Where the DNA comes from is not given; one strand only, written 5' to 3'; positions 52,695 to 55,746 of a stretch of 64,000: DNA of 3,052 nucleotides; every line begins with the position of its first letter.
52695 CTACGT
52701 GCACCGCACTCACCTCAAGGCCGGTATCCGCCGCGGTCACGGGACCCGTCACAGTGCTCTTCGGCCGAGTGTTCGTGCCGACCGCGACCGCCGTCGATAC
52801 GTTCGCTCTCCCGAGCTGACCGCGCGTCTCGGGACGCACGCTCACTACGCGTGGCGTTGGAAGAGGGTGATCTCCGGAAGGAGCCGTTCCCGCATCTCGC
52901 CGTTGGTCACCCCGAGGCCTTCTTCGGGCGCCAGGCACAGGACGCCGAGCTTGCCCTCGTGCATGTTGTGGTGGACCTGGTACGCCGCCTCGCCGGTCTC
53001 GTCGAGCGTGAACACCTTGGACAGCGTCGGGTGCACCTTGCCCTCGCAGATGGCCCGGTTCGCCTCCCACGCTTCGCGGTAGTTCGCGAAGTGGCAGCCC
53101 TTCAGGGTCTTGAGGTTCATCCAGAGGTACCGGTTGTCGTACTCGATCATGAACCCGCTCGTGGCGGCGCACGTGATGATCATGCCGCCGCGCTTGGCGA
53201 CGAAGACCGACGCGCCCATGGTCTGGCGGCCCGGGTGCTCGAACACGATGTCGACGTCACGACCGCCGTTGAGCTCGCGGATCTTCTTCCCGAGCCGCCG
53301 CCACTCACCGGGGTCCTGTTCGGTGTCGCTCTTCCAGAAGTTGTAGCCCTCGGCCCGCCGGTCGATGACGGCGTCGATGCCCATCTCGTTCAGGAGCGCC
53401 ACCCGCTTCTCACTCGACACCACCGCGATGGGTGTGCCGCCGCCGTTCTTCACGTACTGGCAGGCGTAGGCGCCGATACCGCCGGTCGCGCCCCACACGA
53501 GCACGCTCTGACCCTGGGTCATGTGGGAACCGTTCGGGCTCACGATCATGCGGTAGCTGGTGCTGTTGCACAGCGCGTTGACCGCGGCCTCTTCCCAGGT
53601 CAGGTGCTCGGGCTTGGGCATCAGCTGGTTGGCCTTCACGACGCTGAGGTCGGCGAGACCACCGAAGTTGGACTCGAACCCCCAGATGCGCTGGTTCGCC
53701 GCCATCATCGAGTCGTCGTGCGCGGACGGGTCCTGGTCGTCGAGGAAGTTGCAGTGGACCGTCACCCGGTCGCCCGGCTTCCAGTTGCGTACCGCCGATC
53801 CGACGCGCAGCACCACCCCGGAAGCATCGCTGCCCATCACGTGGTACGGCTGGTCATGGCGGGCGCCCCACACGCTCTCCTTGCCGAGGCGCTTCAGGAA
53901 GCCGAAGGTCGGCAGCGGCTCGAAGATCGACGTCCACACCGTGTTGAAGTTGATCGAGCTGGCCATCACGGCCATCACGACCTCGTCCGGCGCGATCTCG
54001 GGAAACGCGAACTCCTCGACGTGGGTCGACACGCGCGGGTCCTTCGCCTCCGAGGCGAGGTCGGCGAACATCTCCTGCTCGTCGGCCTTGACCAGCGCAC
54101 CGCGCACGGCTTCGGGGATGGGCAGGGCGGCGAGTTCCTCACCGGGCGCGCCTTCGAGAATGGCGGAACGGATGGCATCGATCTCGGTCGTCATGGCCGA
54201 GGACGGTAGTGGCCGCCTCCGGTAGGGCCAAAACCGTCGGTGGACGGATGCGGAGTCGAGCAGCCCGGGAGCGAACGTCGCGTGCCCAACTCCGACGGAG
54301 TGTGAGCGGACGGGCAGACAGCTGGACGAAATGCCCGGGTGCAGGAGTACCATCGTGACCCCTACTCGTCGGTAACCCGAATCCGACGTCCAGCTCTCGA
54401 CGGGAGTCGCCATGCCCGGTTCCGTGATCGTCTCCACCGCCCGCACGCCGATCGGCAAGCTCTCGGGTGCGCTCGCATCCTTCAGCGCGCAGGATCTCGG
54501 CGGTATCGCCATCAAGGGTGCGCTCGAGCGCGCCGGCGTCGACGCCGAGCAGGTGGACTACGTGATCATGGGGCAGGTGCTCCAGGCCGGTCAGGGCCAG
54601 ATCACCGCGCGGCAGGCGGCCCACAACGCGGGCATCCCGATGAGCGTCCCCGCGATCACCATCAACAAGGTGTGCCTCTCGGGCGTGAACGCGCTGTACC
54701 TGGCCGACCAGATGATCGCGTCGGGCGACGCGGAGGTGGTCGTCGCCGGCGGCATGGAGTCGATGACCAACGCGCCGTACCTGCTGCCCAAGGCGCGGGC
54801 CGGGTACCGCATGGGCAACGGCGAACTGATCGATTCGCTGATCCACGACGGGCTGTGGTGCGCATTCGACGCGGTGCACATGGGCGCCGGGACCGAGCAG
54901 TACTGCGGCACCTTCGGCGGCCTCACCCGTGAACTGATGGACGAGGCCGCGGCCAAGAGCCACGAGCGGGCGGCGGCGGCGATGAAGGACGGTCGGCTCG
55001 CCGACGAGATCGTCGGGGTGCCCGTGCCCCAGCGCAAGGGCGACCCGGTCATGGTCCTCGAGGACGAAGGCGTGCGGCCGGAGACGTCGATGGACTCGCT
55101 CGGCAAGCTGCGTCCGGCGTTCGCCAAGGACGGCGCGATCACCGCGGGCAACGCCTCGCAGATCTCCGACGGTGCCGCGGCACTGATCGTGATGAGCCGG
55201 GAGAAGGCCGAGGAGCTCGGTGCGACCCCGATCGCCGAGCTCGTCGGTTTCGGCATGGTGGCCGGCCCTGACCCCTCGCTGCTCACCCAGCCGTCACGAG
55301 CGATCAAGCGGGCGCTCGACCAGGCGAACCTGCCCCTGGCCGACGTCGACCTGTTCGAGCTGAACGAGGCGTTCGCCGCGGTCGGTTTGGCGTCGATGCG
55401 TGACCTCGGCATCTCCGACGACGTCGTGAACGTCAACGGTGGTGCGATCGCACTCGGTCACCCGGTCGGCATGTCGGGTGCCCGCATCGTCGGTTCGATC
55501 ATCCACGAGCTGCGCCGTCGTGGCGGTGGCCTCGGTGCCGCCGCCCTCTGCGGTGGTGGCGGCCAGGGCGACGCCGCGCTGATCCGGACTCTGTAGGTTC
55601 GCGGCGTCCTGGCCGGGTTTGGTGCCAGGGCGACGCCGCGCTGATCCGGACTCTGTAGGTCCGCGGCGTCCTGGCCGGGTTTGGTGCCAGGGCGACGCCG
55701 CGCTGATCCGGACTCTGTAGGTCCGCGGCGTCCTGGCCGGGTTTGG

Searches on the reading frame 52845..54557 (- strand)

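Call 40: search_protein_families(library=pfam, proteins=[window:52845-54557:-], max_evalue=0.00001)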
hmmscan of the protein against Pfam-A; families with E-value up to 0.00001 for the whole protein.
window:52845-54557:- (570 aa): 3 families
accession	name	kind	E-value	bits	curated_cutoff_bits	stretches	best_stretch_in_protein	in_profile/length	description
PF00107.32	ADH_zinc_N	-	3.8e-17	62.9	31.8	1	360-499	1-122/129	Zinc-binding dehydrogenase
PF08240.17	ADH_N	-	2.2e-13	50.8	23.5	1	190-317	2-104/104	Alcohol dehydrogenase GroES-like domain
PF13602.12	ADH_zinc_N_2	-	2e-06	29.2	27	1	428-537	17-132/134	Zinc-binding dehydrogenase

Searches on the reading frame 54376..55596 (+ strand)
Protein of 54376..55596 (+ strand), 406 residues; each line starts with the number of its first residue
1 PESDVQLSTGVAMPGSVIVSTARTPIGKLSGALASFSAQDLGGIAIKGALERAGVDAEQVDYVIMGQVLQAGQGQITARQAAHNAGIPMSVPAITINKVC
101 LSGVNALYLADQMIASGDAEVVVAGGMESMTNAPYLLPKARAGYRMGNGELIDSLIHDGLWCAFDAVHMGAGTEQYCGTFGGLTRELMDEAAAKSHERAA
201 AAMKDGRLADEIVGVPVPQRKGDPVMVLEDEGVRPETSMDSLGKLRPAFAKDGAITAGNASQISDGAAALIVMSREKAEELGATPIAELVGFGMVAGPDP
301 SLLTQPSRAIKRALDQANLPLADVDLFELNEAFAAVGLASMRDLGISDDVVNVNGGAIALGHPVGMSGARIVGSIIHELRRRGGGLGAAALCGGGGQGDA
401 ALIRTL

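Call 40: search_protein_families(library=pfam, proteins=[window:54376-55596:+], max_evalue=0.00001)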
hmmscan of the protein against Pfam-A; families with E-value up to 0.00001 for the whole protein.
window:54376-55596:+ (406 aa): 3 families
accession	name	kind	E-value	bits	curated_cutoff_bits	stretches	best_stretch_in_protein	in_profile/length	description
PF00108.29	Thiolase_N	-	2.3e-96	322.6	26.4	1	17-276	2-260/260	Thiolase, N-terminal domain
PF02803.24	Thiolase_C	-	2.3e-43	147.2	27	1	284-404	2-122/123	Thiolase, C-terminal domain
PF22691.2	Thiolase_C_1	-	7e-06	26.3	28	0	300-346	15-60/144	Thiolase C-terminal domain-like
